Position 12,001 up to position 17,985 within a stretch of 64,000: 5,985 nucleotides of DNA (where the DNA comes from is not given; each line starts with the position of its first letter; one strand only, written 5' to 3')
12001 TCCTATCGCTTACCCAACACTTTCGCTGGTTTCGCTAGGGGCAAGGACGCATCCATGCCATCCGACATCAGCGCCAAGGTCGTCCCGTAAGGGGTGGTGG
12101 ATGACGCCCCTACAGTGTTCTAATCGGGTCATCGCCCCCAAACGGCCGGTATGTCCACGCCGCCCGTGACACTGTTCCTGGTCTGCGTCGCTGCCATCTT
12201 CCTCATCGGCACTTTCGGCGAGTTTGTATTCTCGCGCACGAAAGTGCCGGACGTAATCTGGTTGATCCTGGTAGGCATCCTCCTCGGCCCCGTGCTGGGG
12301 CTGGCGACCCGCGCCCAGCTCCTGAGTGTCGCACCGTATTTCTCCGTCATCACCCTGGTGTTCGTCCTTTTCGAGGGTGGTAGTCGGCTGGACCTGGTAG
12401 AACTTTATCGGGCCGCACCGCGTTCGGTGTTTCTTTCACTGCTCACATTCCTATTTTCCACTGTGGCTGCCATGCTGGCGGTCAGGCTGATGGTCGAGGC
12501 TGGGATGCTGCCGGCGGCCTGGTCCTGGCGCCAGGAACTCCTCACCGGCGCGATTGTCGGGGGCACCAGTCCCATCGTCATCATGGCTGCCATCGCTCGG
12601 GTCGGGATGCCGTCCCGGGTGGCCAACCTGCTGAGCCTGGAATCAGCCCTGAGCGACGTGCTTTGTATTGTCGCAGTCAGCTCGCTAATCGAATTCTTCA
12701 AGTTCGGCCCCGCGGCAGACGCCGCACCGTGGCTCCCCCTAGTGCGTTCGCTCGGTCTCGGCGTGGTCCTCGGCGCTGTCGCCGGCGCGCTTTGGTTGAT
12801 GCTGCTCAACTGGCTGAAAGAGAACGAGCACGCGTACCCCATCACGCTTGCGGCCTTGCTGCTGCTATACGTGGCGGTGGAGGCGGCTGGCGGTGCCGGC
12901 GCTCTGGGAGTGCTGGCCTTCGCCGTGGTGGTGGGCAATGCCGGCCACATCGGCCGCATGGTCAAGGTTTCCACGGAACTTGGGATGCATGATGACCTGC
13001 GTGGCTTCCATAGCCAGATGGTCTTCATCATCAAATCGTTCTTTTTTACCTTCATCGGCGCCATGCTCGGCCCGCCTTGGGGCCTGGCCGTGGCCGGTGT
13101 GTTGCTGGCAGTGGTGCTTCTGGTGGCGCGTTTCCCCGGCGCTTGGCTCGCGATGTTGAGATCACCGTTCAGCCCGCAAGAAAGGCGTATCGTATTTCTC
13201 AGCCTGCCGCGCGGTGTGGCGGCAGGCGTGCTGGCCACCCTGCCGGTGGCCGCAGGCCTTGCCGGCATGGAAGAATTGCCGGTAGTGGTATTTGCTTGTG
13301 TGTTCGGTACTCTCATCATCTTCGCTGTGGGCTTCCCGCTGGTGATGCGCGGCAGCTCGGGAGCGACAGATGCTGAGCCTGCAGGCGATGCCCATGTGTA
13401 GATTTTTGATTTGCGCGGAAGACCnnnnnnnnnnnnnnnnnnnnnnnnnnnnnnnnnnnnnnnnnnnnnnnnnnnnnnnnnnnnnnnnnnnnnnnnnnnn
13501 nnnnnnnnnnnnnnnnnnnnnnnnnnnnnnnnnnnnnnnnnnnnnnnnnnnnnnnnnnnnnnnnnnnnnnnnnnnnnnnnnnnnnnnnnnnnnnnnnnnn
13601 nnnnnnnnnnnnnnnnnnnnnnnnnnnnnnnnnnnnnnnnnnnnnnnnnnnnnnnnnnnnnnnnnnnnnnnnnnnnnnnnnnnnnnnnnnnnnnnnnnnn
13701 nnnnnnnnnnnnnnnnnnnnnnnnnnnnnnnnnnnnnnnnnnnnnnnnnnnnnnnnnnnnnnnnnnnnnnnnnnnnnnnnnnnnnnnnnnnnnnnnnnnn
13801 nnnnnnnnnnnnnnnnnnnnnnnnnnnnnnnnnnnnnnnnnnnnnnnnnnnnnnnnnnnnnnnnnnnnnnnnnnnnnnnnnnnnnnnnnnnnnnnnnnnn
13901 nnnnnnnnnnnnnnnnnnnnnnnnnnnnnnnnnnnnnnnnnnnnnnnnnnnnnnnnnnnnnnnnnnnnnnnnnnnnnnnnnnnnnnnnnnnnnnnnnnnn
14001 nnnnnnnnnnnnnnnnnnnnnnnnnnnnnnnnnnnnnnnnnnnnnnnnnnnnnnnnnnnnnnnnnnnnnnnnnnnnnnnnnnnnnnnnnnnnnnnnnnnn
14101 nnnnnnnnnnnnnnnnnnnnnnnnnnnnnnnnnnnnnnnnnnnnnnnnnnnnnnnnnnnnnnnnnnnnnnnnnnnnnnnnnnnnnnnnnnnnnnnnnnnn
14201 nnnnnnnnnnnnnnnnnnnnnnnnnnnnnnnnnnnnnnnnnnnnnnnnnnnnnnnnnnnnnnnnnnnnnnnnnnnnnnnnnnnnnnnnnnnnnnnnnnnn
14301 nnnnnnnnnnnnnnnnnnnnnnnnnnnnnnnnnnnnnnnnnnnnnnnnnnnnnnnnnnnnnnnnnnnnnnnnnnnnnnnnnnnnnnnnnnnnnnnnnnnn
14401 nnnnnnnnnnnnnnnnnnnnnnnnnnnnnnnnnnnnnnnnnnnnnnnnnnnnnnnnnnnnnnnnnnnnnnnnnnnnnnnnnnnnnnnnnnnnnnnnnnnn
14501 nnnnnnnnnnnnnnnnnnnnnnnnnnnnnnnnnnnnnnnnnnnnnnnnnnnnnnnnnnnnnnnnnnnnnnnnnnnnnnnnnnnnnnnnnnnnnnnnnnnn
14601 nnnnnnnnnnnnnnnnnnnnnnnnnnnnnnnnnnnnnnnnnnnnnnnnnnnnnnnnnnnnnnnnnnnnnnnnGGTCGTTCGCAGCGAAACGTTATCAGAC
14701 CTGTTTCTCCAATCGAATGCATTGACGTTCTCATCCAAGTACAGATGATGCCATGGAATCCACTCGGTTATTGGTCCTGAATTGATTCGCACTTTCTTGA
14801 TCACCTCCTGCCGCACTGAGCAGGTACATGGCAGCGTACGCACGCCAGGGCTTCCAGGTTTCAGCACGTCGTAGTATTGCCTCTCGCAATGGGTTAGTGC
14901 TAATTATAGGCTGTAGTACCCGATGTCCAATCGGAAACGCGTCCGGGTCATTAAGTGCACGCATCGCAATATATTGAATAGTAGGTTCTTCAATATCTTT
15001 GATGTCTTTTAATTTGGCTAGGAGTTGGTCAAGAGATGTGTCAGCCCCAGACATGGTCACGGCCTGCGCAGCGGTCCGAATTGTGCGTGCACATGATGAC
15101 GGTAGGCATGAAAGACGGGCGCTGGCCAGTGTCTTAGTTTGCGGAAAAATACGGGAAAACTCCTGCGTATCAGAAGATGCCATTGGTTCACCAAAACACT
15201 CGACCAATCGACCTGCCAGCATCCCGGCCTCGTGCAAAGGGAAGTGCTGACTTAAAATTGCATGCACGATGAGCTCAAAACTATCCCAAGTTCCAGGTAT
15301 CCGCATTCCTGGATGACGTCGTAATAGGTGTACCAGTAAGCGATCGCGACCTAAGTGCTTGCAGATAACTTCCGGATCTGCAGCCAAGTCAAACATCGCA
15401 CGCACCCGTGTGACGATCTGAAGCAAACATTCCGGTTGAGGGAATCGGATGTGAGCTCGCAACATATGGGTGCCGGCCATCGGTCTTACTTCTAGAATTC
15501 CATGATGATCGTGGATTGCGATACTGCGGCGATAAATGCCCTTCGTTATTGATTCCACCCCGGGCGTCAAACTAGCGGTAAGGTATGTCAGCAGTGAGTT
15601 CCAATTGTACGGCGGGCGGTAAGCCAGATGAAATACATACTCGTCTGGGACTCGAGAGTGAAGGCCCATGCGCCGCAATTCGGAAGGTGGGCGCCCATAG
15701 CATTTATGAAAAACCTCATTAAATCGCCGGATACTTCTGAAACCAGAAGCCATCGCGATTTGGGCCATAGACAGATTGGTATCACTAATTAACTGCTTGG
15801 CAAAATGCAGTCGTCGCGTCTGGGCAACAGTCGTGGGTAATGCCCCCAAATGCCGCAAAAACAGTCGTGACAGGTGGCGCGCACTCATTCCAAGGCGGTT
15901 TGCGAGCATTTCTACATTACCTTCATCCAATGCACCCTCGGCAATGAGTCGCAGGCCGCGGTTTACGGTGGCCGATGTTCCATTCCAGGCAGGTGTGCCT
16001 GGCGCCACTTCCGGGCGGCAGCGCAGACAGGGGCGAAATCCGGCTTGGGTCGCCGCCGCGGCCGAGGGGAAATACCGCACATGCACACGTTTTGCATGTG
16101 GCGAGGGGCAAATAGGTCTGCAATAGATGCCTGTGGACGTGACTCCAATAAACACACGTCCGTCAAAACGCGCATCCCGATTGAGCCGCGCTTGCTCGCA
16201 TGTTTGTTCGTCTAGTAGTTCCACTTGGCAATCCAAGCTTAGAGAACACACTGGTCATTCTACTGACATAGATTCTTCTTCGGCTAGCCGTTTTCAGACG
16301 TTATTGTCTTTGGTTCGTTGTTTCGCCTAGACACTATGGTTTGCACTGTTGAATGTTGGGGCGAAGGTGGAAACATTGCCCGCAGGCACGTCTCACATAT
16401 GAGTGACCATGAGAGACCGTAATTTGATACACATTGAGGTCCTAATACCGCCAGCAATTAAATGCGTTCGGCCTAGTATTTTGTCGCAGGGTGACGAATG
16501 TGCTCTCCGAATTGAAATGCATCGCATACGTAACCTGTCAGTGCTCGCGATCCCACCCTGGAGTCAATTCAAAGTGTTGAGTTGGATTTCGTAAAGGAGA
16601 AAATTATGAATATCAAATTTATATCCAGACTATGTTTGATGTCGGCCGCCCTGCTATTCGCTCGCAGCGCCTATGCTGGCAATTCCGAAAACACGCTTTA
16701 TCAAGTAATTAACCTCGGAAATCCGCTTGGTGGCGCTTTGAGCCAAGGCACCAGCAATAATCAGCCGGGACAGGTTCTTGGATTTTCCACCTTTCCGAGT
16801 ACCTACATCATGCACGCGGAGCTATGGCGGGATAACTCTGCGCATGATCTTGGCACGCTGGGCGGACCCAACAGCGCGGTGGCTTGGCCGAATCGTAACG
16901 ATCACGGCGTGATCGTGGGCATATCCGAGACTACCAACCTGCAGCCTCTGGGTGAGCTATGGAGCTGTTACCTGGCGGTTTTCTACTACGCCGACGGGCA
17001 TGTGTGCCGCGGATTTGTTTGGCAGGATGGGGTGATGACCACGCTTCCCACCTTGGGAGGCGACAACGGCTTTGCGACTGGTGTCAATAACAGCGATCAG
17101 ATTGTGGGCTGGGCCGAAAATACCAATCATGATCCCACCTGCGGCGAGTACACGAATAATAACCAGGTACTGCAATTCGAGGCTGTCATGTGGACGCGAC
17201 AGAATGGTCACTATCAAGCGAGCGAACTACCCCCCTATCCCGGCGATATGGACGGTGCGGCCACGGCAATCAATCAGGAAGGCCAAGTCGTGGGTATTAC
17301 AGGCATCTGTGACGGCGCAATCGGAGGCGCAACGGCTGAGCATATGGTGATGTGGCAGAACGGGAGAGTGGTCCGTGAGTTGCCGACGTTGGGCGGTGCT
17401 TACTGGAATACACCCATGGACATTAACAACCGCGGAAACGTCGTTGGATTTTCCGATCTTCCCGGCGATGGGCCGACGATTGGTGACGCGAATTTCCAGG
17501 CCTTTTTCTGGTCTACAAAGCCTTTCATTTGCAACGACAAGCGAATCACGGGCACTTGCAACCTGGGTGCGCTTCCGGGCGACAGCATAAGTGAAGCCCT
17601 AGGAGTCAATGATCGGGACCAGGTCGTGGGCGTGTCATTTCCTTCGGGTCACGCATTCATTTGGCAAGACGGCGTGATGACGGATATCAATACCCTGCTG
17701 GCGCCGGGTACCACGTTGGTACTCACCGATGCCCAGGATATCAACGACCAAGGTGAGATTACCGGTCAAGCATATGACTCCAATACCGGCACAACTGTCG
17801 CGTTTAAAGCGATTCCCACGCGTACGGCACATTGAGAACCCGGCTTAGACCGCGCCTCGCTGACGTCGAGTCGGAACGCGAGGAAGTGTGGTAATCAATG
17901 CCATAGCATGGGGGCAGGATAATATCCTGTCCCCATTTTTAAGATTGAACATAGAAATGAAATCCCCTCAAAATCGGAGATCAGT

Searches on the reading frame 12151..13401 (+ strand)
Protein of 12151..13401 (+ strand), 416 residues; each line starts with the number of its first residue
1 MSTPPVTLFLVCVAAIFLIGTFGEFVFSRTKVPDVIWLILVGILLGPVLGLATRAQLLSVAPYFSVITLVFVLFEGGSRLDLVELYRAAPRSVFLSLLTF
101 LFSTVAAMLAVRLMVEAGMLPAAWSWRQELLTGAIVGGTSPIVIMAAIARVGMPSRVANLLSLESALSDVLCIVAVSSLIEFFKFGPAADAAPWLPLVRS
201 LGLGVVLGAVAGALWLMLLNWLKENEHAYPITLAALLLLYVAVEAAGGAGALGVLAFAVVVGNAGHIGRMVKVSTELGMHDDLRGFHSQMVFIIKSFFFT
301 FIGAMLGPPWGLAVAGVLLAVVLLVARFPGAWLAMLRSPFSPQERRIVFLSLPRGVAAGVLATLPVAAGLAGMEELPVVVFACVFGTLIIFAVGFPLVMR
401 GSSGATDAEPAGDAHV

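Call 66: search_protein_families(library=pfam, proteins=[window:12151-13401:+], max_evalue=0.00001)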
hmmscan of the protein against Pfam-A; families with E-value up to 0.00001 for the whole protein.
window:12151-13401:+ (416 aa): 1 family
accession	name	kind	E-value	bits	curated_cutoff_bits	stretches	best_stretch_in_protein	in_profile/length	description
PF00999.27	Na_H_Exchanger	-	8.7e-33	114.1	26.2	1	17-391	4-366/375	Sodium/hydrogen exchanger, transmembrane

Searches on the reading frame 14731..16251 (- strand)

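Call 66: search_protein_families(library=pfam, proteins=[window:14731-16251:-], max_evalue=0.00001)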
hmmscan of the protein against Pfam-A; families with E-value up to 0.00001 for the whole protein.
window:14731-16251:- (506 aa): 4 families
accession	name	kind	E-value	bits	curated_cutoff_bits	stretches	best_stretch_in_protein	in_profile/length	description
PF06029.17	AlkA_N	-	7e-36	123.5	26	1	207-323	2-118/118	AlkA N-terminal domain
PF02805.21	Ada_Zn_binding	-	2.5e-26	91.9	23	1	18-81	2-65/65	Metal binding domain of Ada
PF12833.13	HTH_18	-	3.9e-23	82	33.6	1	116-194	1-79/80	Helix-turn-helix domain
PF00165.29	HTH_AraC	-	2.1e-10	40.9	26.6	0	157-194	6-42/42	Bacterial regulatory helix-turn-helix proteins, AraC family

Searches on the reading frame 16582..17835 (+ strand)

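Call 66: search_protein_families(library=pfam, proteins=[window:16582-17835:+], max_evalue=0.00001)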
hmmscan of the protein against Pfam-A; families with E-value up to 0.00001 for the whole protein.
window:16582-17835:+ (417 aa): 1 family
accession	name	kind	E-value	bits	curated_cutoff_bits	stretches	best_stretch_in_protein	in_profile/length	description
PF11949.14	DUF3466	-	7.2e-06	25.2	25.1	0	193-400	342-530/609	Protein of unknown function (DUF3466)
